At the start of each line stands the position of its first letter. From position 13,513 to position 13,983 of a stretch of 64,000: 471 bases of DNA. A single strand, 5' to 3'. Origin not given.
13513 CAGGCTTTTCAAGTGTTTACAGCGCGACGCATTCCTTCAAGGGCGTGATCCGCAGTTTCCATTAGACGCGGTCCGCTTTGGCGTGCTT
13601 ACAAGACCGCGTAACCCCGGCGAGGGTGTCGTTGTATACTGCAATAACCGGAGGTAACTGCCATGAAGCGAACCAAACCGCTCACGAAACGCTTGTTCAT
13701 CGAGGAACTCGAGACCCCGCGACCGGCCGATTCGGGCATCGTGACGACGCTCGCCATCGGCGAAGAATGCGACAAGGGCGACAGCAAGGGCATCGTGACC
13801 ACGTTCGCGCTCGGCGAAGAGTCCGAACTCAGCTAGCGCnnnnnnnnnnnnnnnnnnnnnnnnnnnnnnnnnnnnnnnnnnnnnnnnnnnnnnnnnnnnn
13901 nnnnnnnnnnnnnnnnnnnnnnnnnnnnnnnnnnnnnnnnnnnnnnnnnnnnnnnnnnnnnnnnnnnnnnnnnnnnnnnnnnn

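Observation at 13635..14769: Compact plesiocin-like (group 2) graspetide RiPP locus: 57-aa precursor with two TTxxxxEE cores plus an ATP-grasp macrocyclase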

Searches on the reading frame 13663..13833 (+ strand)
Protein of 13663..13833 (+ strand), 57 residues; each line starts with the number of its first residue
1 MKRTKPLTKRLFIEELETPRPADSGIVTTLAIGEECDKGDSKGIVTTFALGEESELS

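Call 3: search_protein_families(library=pfam, proteins=[window:13663-13833:+], max_evalue=1)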
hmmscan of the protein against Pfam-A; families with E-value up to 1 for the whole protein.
window:13663-13833:+ (57 aa): 0 families

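Call 4: search_protein_families(library=ncbifam, proteins=[window:13663-13833:+], max_evalue=1)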
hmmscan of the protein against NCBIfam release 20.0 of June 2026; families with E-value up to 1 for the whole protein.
window:13663-13833:+ (57 aa): 3 families
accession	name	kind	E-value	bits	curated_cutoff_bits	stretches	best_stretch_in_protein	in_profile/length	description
NF001532.0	PRK00364.2-3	equivalog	0.071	13.2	130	1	5-39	3-37/94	co-chaperone GroES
NF001537.0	PRK00364.3-3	equivalog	0.11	12.7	109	1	4-41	3-40/86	co-chaperone GroES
NF001527.0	PRK00364.1-2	subfamily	0.11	12.7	120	1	4-40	3-39/96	co-chaperone GroES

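Call 7: find_homologous_proteins(query=window:13663-13833:+, max_evalue=10)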
Query seq(57 aa) (57 aa): 14 proteins with E <= 10 among 14 candidates.
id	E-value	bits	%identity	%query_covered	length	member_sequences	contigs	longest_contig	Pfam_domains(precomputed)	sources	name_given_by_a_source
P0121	8.7e-29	115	100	100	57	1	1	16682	-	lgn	-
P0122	9.7e-18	80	77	100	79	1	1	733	-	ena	-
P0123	8.2e-17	77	74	75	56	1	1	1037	-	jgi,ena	-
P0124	9.6e-14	68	69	96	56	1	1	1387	-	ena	-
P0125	1.5e-12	64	72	95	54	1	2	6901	-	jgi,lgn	jgi:hypothetical protein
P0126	1.9e-7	48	61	93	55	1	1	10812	-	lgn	-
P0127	3.2e-7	47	62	96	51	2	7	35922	-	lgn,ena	-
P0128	4.2e-7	47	62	95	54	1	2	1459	-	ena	-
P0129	8.4e-7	46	64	95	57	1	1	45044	-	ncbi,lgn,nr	ncbi:MAG: hypothetical protein HZB26_22235 [Candidatus Hydrogenedentes bacterium]|nr:hypothetical pr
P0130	3.5e-6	44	61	96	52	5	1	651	-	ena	-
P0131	1.0e-5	43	61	96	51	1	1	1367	-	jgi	jgi:hypothetical protein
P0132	3.3e-5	41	56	95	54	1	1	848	-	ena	-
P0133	3.4e-5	41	55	93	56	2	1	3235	-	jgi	jgi:hypothetical protein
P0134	1.5e-4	39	57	93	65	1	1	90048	-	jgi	jgi:hypothetical protein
